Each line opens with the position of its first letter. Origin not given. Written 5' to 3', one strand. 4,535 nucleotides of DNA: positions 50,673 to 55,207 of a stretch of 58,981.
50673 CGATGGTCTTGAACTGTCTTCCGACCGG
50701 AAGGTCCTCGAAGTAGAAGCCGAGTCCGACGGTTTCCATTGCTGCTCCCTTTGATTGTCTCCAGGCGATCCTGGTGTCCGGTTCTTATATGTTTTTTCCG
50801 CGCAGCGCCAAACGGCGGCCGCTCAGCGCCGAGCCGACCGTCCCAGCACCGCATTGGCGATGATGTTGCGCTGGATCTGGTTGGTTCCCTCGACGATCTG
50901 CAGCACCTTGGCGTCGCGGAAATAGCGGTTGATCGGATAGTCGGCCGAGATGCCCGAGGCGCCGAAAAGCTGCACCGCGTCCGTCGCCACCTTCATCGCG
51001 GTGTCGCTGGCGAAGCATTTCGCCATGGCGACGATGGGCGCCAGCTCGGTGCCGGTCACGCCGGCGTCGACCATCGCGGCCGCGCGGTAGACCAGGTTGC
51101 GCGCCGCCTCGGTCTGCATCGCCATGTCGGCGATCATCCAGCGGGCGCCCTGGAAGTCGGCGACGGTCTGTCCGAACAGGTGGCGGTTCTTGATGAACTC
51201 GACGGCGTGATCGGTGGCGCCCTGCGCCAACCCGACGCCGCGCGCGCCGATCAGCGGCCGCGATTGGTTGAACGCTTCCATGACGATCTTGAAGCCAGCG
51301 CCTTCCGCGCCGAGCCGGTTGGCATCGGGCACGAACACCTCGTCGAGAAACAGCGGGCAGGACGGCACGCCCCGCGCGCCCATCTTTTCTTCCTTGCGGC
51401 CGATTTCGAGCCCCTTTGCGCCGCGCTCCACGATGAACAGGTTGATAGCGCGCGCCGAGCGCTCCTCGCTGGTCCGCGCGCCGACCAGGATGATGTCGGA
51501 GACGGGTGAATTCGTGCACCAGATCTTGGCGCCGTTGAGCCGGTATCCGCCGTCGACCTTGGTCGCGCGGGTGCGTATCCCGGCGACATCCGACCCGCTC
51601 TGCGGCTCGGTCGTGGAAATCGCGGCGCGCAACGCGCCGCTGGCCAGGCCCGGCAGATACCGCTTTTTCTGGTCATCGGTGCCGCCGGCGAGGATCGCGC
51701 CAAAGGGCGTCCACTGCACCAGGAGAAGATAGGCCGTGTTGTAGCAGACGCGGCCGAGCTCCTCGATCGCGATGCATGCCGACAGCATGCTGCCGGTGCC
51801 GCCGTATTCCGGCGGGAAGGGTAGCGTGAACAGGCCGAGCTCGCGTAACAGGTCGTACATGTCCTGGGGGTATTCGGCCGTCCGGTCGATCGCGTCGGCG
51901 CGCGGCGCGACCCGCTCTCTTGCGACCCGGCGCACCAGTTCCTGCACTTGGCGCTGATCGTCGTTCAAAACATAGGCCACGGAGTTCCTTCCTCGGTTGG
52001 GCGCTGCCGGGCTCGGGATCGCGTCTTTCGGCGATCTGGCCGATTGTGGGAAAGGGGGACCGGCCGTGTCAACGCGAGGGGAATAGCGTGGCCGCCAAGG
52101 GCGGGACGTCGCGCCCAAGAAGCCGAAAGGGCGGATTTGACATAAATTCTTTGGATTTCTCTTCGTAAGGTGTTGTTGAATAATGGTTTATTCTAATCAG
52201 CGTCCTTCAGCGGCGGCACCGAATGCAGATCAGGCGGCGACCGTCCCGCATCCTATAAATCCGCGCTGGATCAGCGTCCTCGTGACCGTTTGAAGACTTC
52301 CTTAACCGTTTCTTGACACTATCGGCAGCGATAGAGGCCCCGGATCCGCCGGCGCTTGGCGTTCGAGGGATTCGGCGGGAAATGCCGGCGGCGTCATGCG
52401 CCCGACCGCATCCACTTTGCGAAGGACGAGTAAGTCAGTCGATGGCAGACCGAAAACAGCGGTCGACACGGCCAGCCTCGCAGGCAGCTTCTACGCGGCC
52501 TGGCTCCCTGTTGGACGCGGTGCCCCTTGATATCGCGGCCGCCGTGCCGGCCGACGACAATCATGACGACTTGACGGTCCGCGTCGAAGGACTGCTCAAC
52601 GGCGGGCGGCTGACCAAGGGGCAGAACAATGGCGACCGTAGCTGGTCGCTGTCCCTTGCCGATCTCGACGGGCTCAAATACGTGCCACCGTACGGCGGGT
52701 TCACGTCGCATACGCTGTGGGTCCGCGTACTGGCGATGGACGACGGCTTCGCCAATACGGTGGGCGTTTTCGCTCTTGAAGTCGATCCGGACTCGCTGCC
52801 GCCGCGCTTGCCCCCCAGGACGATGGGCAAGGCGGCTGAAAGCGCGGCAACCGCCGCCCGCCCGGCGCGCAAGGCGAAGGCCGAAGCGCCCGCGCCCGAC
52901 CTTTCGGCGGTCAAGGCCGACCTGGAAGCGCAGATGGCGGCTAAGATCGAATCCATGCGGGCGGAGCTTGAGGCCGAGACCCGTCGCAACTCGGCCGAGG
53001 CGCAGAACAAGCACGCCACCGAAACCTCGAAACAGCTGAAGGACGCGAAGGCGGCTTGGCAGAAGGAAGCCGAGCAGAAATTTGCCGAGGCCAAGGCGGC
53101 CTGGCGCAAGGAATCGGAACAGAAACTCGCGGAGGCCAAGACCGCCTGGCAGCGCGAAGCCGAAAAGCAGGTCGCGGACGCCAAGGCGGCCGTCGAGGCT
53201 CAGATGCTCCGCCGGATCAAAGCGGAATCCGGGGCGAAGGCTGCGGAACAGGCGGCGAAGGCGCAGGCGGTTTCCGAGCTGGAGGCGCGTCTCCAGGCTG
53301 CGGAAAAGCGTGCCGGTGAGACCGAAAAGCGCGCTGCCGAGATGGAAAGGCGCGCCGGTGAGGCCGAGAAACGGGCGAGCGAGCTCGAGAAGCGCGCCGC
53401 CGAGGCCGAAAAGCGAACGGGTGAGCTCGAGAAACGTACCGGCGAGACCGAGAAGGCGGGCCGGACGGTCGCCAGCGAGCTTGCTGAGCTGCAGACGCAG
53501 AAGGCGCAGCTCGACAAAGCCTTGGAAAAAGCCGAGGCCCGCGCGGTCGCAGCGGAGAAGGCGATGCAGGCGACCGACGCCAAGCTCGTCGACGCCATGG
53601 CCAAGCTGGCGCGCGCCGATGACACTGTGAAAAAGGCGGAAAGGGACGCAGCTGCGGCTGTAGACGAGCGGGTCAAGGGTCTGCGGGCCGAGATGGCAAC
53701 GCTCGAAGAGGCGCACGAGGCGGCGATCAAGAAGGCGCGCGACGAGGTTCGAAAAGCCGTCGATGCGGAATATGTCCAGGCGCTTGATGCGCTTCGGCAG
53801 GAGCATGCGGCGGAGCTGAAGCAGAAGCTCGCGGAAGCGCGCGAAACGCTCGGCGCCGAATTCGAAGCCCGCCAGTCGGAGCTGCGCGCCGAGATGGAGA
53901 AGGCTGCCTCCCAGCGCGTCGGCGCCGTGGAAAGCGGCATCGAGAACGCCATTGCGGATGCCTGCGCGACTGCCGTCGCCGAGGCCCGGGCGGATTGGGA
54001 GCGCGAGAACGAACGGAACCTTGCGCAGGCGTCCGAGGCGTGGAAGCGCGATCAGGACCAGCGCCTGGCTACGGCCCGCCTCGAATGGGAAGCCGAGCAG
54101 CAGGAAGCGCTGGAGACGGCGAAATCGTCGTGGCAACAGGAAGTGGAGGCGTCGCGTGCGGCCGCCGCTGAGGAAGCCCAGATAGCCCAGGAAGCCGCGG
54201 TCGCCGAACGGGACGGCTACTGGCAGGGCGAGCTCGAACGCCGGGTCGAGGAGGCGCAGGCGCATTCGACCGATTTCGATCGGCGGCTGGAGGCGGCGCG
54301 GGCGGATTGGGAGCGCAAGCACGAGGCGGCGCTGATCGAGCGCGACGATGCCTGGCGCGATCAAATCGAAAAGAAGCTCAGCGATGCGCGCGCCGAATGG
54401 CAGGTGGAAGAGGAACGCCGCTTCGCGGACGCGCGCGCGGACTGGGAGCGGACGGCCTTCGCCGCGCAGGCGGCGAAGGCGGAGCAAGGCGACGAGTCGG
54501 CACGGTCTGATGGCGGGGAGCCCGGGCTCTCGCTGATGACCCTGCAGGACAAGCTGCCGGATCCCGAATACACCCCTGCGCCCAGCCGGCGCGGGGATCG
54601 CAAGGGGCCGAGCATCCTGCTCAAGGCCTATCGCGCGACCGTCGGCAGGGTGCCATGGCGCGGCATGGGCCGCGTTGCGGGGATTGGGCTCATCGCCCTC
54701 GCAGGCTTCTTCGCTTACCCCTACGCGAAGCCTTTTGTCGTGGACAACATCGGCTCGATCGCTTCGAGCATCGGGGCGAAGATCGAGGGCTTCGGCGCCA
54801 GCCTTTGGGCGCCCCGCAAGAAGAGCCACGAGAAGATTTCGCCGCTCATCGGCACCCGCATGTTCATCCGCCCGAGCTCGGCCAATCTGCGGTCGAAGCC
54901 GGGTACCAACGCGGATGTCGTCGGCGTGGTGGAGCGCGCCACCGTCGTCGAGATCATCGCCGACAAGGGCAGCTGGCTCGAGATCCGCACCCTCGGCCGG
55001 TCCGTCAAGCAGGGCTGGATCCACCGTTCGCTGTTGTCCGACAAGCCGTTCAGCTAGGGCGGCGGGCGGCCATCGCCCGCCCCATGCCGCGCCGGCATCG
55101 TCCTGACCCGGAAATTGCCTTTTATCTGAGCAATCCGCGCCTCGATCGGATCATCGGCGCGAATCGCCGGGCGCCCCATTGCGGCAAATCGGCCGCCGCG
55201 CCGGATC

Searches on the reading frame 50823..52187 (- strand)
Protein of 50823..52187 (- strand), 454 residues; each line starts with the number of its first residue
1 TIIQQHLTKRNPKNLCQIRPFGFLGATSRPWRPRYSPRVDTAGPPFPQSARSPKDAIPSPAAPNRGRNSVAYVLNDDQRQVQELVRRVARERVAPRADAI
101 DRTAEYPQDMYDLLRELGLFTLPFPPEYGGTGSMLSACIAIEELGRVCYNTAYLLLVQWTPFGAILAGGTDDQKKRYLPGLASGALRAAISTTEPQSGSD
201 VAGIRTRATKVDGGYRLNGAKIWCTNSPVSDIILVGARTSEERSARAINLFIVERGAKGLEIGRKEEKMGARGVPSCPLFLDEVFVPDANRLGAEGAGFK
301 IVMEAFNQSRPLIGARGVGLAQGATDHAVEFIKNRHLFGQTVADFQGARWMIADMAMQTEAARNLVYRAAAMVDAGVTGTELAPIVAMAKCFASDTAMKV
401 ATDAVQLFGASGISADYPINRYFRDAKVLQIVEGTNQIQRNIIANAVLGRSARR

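Call 105: search_protein_families(library=pfam, proteins=[window:50823-52187:-], max_evalue=0.00001)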
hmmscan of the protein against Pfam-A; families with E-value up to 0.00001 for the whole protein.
window:50823-52187:- (454 aa): 4 families
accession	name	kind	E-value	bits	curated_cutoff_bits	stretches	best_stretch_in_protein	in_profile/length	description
PF00441.29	Acyl-CoA_dh_1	-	1.9e-47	161.6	22.4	1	296-447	1-149/150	Acyl-CoA dehydrogenase, C-terminal domain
PF02771.21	Acyl-CoA_dh_N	-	6.4e-30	104.3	22.9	1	76-184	2-112/113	Acyl-CoA dehydrogenase, N-terminal domain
PF02770.24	Acyl-CoA_dh_M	-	6.5e-25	87.6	33.3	1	189-284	1-97/97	Acyl-CoA dehydrogenase, middle domain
PF08028.16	Acyl-CoA_dh_2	-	1.1e-21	78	22.7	1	313-436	3-133/134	Acyl-CoA dehydrogenase, C-terminal domain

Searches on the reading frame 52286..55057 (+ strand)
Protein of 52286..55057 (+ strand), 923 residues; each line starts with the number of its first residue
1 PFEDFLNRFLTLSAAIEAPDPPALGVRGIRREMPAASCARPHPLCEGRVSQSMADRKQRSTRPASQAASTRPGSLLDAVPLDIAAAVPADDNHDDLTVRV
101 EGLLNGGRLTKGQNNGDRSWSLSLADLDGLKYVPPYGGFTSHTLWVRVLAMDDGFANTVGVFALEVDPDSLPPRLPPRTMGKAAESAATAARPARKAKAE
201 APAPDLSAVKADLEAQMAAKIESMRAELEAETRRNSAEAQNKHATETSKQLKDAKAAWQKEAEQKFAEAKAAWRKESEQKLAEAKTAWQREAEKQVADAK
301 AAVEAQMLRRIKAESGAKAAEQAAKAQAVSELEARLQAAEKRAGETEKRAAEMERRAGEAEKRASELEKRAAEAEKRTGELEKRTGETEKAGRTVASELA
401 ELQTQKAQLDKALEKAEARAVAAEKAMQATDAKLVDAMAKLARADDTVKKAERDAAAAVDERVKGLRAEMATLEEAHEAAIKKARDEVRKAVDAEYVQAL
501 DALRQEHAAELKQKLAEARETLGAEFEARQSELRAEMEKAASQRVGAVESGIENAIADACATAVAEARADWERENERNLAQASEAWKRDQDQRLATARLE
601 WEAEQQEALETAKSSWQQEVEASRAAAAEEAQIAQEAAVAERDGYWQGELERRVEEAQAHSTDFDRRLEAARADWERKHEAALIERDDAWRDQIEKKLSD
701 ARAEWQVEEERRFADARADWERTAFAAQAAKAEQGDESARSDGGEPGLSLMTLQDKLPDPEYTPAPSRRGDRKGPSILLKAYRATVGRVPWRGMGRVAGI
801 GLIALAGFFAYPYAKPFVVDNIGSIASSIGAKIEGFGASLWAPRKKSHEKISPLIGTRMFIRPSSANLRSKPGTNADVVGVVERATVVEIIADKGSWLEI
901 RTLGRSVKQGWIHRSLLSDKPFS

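Call 105: search_protein_families(library=pfam, proteins=[window:52286-55057:+], max_evalue=0.00001)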
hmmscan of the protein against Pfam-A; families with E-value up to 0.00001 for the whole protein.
window:52286-55057:+ (923 aa): 2 families
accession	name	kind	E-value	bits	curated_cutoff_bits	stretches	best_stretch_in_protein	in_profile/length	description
PF08239.17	SH3_3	-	4.4e-10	40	27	1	864-918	1-54/54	Bacterial SH3 domain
PF06347.19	SH3_4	-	9.6e-09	35.3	24.1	1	865-919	4-56/56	Bacterial SH3 domain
